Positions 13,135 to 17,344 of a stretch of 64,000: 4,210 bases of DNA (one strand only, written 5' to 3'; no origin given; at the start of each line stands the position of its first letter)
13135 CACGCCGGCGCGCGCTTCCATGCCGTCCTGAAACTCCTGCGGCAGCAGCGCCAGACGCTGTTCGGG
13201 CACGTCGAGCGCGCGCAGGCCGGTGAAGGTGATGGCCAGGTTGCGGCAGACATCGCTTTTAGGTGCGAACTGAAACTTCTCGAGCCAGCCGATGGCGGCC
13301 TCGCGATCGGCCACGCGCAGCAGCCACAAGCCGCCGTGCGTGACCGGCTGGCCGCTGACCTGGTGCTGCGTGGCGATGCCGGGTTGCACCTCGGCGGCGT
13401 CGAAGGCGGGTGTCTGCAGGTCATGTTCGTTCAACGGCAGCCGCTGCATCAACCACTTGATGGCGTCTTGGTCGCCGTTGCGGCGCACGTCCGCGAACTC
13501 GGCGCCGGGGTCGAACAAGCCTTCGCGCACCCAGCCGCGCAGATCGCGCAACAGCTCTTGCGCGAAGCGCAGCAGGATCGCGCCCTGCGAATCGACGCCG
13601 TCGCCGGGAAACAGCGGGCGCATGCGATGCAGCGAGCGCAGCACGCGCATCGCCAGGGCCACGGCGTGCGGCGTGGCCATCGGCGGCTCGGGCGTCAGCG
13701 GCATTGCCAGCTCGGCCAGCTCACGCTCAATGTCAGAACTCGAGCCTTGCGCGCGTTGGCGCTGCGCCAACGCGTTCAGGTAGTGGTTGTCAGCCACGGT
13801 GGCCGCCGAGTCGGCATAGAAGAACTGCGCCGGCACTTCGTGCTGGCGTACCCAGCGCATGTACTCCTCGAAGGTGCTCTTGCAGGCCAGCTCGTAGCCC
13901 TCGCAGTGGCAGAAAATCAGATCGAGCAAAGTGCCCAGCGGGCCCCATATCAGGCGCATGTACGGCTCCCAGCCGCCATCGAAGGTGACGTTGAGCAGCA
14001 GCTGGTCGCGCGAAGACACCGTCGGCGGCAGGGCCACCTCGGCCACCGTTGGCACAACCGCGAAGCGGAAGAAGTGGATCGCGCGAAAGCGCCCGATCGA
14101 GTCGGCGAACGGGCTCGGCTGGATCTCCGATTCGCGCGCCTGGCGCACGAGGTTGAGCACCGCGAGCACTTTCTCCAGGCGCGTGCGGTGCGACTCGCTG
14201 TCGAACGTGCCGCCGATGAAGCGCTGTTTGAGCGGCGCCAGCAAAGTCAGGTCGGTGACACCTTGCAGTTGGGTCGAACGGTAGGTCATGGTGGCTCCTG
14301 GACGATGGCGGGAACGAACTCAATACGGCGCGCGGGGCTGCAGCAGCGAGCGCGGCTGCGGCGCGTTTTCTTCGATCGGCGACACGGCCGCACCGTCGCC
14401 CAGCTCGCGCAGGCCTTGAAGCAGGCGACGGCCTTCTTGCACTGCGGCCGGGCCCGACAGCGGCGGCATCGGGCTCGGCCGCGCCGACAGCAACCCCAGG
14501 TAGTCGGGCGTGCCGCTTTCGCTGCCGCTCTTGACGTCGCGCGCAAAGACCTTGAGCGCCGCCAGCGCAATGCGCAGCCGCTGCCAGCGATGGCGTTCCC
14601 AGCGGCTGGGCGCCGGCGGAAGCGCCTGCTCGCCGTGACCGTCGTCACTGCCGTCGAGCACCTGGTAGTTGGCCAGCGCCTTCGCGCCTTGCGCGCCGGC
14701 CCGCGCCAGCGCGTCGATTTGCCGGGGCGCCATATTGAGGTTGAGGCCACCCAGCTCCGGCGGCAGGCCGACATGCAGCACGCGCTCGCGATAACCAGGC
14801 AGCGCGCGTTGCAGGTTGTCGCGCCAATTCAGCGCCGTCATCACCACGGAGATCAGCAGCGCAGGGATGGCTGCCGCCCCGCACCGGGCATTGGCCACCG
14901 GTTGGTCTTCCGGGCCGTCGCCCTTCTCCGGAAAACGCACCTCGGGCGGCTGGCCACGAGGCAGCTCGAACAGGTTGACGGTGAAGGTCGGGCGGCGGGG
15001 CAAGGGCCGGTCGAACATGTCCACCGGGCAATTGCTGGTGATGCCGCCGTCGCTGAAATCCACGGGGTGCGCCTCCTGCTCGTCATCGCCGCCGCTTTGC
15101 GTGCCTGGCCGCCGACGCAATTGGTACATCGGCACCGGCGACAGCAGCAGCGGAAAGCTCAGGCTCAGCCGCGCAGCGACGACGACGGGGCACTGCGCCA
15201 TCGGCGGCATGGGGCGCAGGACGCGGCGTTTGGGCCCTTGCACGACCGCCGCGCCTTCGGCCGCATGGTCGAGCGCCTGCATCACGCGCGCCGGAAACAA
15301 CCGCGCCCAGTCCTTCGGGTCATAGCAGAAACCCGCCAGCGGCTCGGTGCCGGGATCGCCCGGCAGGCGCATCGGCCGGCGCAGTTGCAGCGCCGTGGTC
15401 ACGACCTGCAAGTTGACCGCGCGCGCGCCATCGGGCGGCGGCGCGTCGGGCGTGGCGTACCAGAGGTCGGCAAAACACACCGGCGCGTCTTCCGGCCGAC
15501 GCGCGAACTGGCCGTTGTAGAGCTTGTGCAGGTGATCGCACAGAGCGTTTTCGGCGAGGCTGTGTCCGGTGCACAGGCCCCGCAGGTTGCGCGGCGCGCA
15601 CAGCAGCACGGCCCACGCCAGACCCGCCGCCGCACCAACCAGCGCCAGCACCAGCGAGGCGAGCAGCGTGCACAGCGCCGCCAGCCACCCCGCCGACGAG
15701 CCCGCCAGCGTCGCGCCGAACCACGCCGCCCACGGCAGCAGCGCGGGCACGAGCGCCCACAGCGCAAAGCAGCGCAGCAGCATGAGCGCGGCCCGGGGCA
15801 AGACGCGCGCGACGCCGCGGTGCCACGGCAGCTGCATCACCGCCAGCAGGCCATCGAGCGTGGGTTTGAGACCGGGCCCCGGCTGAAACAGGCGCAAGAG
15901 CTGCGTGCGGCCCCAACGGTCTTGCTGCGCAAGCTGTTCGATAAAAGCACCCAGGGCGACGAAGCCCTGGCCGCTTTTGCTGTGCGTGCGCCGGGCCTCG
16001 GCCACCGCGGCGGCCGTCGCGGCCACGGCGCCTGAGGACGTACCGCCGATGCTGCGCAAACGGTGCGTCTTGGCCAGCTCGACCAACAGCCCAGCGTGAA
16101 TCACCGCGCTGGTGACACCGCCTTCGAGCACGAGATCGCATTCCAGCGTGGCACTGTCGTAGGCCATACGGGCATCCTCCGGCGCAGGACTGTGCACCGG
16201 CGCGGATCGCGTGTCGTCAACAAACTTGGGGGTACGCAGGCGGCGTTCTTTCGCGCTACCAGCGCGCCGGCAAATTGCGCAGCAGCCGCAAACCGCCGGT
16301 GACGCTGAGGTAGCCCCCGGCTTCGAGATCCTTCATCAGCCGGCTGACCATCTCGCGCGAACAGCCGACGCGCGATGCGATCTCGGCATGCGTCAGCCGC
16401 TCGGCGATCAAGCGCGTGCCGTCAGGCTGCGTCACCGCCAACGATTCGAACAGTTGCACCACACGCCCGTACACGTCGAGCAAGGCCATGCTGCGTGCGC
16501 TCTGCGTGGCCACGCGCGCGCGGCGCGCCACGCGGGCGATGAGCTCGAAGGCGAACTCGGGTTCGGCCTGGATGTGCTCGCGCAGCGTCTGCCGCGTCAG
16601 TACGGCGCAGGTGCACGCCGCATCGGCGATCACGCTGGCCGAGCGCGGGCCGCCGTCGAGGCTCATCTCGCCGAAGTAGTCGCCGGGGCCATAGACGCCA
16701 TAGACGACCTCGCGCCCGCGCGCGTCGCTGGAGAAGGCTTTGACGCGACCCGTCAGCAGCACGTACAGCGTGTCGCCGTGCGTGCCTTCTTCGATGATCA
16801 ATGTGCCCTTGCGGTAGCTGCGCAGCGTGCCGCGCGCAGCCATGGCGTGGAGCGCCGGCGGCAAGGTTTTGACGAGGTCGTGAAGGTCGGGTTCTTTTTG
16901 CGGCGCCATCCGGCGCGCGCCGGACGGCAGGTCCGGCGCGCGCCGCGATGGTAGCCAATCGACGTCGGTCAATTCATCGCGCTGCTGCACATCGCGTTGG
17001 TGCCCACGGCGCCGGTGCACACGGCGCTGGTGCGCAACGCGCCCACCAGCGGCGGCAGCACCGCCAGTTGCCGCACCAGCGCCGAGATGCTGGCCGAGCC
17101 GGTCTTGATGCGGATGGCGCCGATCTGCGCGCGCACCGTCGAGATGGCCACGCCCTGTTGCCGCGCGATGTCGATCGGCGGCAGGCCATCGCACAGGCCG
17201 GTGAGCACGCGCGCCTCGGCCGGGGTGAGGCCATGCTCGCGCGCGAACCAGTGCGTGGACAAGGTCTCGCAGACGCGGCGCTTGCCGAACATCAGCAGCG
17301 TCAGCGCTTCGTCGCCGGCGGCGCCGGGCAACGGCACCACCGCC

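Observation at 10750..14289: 1179-aa fusion of a DyP-type peroxidase and a cytochrome P450-like domain behind an unknown N-terminal domain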

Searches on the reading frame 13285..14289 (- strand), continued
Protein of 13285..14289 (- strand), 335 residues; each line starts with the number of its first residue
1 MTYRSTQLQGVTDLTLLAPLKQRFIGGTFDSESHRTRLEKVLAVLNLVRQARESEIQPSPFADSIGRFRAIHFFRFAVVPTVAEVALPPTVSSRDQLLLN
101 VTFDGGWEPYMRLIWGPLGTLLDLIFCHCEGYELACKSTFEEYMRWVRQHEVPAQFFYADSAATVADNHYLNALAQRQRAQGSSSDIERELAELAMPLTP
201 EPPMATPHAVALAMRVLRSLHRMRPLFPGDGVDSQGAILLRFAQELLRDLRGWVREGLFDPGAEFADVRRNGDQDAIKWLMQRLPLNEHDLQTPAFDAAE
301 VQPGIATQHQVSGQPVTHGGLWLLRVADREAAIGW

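Call 77: find_encoding_contigs(protein=P0240, flank=7000, max_places=1)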
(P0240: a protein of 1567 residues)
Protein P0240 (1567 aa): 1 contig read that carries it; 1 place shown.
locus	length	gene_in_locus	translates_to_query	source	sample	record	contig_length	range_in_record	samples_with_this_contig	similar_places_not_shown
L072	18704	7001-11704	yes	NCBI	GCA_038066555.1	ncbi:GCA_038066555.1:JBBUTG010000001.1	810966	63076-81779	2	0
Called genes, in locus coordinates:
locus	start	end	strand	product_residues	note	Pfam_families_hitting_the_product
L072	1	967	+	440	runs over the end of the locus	PF06808:DctM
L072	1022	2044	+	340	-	PF03480:DctP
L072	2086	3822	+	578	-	PF07519:Tannase, PF00326:Peptidase_S9 (faint)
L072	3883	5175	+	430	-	PF02900:LigB, PF07746:LigA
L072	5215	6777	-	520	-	PF04262:Glu_cys_ligase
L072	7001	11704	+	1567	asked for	-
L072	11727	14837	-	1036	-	PF00211:Guanylate_cyc, PF13191:AAA_16, PF13424:TPR_12 (weak)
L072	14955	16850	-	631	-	PF02310:B12-binding (weak), PF04055:Radical_SAM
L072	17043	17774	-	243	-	PF25231:DUF7847 (weak)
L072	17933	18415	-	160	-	-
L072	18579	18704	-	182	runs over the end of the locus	PF01035:DNA_binding_1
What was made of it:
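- The Ideonella locus lies near LigAB and tannase genes (call 77).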

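Call 79: search_protein_families(library=pfam, alignment_id=A2, max_evalue=10)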
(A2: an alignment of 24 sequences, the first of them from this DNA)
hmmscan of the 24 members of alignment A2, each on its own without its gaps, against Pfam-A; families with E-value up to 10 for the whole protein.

A. member 1, seq(335 aa): 0 families

B. families by the number of members that match (of 24 scanned): 6 families
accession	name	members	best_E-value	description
PF16135.10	TDBD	1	0.034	Tify domain binding domain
PF16233.10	DUF4893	1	0.077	Domain of unknown function (DUF4893)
PF07109.17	Mg-por_mtran_C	1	0.17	Magnesium-protoporphyrin IX methyltransferase C-terminus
PF10633.15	NPCBM_assoc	1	0.19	NPCBM-associated, NEW3 domain of alpha-galactosidase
PF20687.2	CsoSCA_N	1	0.21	Carboxysome Shell Carbonic Anhydrase, N-terminal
PF12578.13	3-PAP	1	0.23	Myotubularin-associated protein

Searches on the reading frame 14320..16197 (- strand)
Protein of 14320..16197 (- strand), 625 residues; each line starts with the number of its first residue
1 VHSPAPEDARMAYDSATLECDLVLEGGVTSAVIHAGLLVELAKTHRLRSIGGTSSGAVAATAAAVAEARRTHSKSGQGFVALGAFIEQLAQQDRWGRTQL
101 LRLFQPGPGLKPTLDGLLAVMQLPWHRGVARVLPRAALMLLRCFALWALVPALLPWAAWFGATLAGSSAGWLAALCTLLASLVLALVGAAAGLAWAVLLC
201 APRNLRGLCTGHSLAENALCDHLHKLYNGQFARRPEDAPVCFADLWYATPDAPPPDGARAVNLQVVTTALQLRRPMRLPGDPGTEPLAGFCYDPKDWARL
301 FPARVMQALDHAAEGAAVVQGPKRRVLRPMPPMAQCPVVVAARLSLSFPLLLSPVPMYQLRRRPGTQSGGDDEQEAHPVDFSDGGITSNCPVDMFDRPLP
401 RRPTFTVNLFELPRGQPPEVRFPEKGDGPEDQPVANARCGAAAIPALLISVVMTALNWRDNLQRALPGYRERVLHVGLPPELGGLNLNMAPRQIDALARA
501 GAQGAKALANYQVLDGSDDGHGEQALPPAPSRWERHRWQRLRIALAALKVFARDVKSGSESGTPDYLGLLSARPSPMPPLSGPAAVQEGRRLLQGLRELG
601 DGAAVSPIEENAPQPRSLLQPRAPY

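Call 20: search_protein_families(library=pfam, proteins=[window:14320-16197:-], max_evalue=0.001)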
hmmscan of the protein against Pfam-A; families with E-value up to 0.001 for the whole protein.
window:14320-16197:- (625 aa): 1 family
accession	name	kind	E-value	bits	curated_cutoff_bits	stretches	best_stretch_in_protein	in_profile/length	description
PF01734.28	Patatin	-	1.3e-12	48.7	27.7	2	22-121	1-106/191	Patatin-like phospholipase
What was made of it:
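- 14320..16167 (-): Upstream patatin-like phospholipase gene on the same strand. Its stop is 30 nt before the fusion's ATG, so it is a probable operon partner. Pfam Patatin E 1.3e-12 (call 20).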

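Call 64: search_protein_families(library=padloc, proteins=[window:14320-16197:-], max_evalue=0.001)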
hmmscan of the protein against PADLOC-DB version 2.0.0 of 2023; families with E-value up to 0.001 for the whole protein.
window:14320-16197:- (625 aa): 0 families

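Call 65: search_protein_families(library=ncbifam, proteins=[window:14320-16197:-], max_evalue=0.001)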
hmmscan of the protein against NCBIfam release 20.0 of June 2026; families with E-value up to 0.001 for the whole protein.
window:14320-16197:- (625 aa): 0 families

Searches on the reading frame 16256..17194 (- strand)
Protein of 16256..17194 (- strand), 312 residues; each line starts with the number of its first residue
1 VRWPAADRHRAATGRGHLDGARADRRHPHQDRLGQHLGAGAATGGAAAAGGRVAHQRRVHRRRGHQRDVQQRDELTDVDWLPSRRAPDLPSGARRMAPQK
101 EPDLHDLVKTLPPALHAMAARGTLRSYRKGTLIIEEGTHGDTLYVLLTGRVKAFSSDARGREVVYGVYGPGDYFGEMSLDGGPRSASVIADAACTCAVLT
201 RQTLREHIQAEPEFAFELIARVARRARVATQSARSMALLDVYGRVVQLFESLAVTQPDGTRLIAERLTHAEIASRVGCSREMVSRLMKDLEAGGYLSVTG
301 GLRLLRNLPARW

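Call 20: search_protein_families(library=pfam, proteins=[window:16256-17194:-], max_evalue=0.001)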
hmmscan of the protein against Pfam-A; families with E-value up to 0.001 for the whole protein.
window:16256-17194:- (312 aa): 4 families
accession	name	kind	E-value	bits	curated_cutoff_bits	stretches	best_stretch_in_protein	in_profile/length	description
PF00027.35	cNMP_binding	-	1.6e-23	82.9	27.5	1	125-209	2-87/89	Cyclic nucleotide-binding domain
PF13545.12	HTH_Crp_2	-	9.3e-10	38.8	27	1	244-305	2-62/70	Crp-like helix-turn-helix domain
PF00325.26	Crp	-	4.8e-08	33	21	1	266-294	2-30/32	Bacterial regulatory proteins, crp family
PF04545.22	Sigma70_r4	-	0.00024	21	24.1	0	265-288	19-42/50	Sigma-70, region 4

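Call 64: search_protein_families(library=padloc, proteins=[window:16256-17194:-], max_evalue=0.001)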
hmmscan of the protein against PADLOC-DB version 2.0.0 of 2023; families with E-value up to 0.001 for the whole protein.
window:16256-17194:- (312 aa): 4 families
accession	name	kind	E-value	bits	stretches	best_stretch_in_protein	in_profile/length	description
PDLC02371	PycTIR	-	2.8e-13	47.9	1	107-228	22-140/288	-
PDLC00731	Effector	-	3.2e-11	40.8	1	115-226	33-145/306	TIR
PDLC00732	Effector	-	1e-07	29.2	1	106-226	20-137/301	TIR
PDLC00730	Effector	-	4.3e-07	27.4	1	118-229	52-161/299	TIR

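Call 65: search_protein_families(library=ncbifam, proteins=[window:16256-17194:-], max_evalue=0.001)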
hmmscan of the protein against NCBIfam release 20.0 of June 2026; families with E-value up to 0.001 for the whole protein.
window:16256-17194:- (312 aa): 10 families
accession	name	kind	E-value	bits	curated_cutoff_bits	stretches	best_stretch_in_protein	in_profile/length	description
NF008732.0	PRK11753.1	equivalog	1.7e-34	119.2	266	1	112-300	13-205/214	cAMP-activated global transcriptional regulator CRP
NF053664.1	TransRegPtrACyano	equivalog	6e-13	48.5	300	1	141-301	28-185/196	Crp/Fnr family transcriptional regulator PtrA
NF041163.2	encap_f2b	equivalog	1.9e-12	47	400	1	102-227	74-202/450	family 2B encapsulin nanocompartment shell protein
NF010499.0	PRK13918.1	equivalog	1.1e-11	44.6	274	1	126-304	16-190/205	CRP/FNR family transcriptional regulator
NF006901.0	PRK09392.1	equivalog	3.9e-08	32.9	211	1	115-294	23-201/236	transcriptional activator FtrB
TIGR03896.1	cyc_nuc_ocin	subfamily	4.2e-08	32.9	161.05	1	118-253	157-290/317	bacteriocin-type transport-associated protein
NF052518.1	TransRegLdrP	equivalog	5e-08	33.2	300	1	127-297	5-170/195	transcriptional regulator LdrP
NF007707.0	PRK10402.1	subfamily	1.7e-07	31.1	180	1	120-232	29-142/226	transcriptional regulator YeiL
NF050806.1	TransRegFixKCaul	equivalog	4.8e-06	26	300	1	117-297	18-195/215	transcriptional regulator FixK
TIGR03697.1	NtcA_cyano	equivalog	1.8e-05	24.6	244.95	1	135-298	6-175/193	global nitrogen regulator NtcA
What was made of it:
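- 16256..16909 (-): Crp-family cyclic-nucleotide-binding transcription regulator, upstream on the same strand. NCBIfam CRP E 1.7e-34, below cutoff (call 65).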
